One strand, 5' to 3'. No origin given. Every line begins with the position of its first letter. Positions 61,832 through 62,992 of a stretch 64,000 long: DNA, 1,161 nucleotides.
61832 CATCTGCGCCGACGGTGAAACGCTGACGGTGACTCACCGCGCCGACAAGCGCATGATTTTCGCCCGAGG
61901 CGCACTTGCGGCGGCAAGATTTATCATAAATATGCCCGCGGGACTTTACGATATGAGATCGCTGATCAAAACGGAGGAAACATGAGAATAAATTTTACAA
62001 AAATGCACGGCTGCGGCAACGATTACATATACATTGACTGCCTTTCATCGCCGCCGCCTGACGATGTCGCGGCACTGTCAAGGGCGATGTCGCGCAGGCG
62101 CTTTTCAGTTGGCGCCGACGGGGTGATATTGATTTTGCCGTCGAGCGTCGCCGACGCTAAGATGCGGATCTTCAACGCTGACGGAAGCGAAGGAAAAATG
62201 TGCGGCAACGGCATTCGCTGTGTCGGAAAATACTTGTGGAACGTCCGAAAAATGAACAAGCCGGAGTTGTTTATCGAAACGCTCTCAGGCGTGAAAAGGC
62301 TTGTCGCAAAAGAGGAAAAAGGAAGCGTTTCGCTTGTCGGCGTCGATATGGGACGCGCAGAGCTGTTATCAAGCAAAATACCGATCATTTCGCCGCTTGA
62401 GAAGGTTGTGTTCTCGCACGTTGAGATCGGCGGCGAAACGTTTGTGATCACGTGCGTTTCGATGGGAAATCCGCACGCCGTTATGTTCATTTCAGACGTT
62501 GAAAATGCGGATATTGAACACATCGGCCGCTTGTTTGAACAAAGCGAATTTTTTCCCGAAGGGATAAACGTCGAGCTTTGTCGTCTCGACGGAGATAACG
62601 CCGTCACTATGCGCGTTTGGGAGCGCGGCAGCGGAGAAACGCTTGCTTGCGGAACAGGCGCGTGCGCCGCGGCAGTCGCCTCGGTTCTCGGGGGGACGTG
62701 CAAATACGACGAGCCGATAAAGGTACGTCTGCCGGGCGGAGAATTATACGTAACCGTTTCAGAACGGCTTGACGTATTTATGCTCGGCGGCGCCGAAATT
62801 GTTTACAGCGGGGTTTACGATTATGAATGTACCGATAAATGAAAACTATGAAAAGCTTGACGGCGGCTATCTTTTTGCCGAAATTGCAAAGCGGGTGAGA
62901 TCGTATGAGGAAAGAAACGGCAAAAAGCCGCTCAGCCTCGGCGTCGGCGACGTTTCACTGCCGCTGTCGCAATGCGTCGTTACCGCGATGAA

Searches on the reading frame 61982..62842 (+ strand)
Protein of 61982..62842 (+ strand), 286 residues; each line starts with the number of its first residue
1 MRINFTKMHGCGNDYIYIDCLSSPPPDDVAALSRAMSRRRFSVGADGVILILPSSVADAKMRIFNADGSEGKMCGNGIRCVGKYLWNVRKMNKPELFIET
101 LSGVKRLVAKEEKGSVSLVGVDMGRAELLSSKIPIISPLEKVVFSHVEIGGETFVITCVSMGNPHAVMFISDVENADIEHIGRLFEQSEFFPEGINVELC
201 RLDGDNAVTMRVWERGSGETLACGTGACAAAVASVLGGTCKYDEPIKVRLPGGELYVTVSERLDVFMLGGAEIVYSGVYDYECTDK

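Call 51: find_encoding_contigs(protein=window:61982-62842:+, flank=10000, max_places=3)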
Protein window:61982-62842:+ (286 aa): 23 contigs read that carry it; 3 places shown.
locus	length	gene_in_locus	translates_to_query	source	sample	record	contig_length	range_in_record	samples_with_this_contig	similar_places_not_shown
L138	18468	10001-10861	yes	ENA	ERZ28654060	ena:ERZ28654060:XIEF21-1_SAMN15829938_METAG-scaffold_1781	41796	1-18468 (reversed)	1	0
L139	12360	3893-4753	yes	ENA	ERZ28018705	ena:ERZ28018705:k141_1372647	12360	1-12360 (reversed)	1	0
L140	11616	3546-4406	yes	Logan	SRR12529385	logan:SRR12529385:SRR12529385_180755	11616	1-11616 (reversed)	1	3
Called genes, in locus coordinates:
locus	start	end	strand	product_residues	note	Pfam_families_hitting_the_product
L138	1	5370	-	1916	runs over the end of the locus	PF00395:SLH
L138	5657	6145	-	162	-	PF01022:HTH_5 (weak), PF01047:MarR (faint), PF08279:HTH_11 (weak), PF13404:HTH_AsnC-type, PF13412:HTH_24, PF08222:HTH_CodY (weak), PF01037:AsnC_trans_reg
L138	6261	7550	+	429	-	PF10509:GalKase_gal_bdg, PF00288:GHMP_kinases_N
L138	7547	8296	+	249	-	PF23023:Anti-Pycsar_Apyc1, PF00753:Lactamase_B, PF12706:Lactamase_B_2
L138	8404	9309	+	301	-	PF00701:DHDPS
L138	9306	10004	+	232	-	PF01113:DapB_N, PF05173:DapB_C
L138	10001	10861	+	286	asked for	PF01678:DAP_epimerase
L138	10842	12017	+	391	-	PF00155:Aminotran_1_2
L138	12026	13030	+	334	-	PF01118:Semialdhyde_dh, PF02774:Semialdhyde_dhC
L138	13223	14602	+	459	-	PF11638:DnaA_N (weak), PF13173:AAA_14 (faint), PF00308:Bac_DnaA, PF01695:IstB_IS21 (weak), PF01637:ATPase_2 (weak), PF00004:AAA, PF08299:Bac_DnaA_C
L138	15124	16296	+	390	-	PF00712:DNA_pol3_beta, PF02767:DNA_pol3_beta_2, PF02768:DNA_pol3_beta_3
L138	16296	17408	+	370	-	PF02463:SMC_N, PF13175:AAA_15, PF13476:AAA_23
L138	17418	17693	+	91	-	PF04025:RemA-like (weak)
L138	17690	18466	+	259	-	?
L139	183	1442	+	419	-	PF10509:GalKase_gal_bdg, PF00288:GHMP_kinases_N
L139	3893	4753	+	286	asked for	PF01678:DAP_epimerase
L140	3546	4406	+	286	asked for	PF01678:DAP_epimerase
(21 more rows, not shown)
